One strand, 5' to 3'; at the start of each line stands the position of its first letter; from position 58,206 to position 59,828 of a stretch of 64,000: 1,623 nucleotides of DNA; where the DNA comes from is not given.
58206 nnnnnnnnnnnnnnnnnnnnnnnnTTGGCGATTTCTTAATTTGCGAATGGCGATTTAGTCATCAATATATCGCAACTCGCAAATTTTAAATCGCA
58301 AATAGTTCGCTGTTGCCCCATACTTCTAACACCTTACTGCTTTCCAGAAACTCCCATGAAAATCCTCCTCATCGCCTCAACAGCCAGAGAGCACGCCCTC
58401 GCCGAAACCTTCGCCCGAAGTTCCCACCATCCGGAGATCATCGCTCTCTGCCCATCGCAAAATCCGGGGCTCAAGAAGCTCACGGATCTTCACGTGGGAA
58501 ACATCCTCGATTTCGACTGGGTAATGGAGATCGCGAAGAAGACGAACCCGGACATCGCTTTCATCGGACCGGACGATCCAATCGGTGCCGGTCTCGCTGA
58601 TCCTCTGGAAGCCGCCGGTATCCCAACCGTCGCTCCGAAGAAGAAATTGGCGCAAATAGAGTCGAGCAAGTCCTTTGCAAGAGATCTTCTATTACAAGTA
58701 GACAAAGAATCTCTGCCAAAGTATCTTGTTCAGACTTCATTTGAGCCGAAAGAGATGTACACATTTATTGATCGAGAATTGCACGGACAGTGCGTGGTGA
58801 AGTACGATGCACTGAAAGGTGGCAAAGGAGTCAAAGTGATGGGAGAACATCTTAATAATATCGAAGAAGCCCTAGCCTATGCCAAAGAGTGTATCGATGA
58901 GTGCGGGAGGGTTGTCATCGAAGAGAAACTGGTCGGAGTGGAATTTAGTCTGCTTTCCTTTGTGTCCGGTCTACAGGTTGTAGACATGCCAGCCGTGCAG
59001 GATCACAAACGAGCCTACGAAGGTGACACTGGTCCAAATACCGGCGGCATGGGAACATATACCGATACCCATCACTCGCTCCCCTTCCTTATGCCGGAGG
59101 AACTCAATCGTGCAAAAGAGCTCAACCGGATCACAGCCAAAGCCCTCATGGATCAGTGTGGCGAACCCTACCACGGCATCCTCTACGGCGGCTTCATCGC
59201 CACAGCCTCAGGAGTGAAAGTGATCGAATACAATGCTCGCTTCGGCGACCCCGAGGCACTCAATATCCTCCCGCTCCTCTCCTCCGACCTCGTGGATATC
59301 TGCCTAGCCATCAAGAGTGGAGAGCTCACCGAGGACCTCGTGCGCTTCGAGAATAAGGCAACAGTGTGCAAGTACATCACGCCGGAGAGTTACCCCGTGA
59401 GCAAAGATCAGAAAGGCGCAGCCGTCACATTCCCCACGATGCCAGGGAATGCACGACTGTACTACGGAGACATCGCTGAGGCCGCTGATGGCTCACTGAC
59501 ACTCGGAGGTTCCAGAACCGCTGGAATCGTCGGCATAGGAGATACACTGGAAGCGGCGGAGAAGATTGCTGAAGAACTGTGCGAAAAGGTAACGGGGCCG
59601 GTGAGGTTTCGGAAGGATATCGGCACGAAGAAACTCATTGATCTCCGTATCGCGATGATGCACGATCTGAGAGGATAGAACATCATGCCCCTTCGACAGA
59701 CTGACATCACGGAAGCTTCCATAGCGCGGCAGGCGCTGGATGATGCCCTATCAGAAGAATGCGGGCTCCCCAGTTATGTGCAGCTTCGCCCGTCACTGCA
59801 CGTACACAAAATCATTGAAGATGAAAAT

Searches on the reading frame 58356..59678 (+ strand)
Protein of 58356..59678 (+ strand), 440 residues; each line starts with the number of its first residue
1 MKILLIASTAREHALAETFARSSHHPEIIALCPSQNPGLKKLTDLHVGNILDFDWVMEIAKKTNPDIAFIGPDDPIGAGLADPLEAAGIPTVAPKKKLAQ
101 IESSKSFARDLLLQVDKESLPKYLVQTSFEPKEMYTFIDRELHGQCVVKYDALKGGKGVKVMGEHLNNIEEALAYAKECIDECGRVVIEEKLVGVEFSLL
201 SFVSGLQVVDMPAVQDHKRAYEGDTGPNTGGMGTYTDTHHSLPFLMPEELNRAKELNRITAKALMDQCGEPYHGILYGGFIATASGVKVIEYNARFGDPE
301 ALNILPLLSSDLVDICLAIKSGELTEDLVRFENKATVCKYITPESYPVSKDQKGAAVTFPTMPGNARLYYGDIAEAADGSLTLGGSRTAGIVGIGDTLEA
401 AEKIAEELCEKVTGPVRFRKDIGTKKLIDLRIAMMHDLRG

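Call 26: search_protein_families(library=pfam, proteins=[window:58356-59678:+], max_evalue=0.001)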
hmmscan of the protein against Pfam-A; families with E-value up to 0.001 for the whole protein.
window:58356-59678:+ (440 aa): 3 families
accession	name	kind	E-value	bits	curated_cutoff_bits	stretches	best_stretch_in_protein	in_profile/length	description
PF01071.24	GARS_A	-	1.6e-47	162.3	27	1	103-301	1-194/194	Phosphoribosylglycinamide synthetase, ATP-grasp (A) domain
PF02844.21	GARS_N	-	4.4e-21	75.9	29.5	1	1-102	1-100/100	Phosphoribosylglycinamide synthetase, N domain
PF02843.22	GARS_C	-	1.1e-10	42.2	34.8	1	336-425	1-92/92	Phosphoribosylglycinamide synthetase, C domain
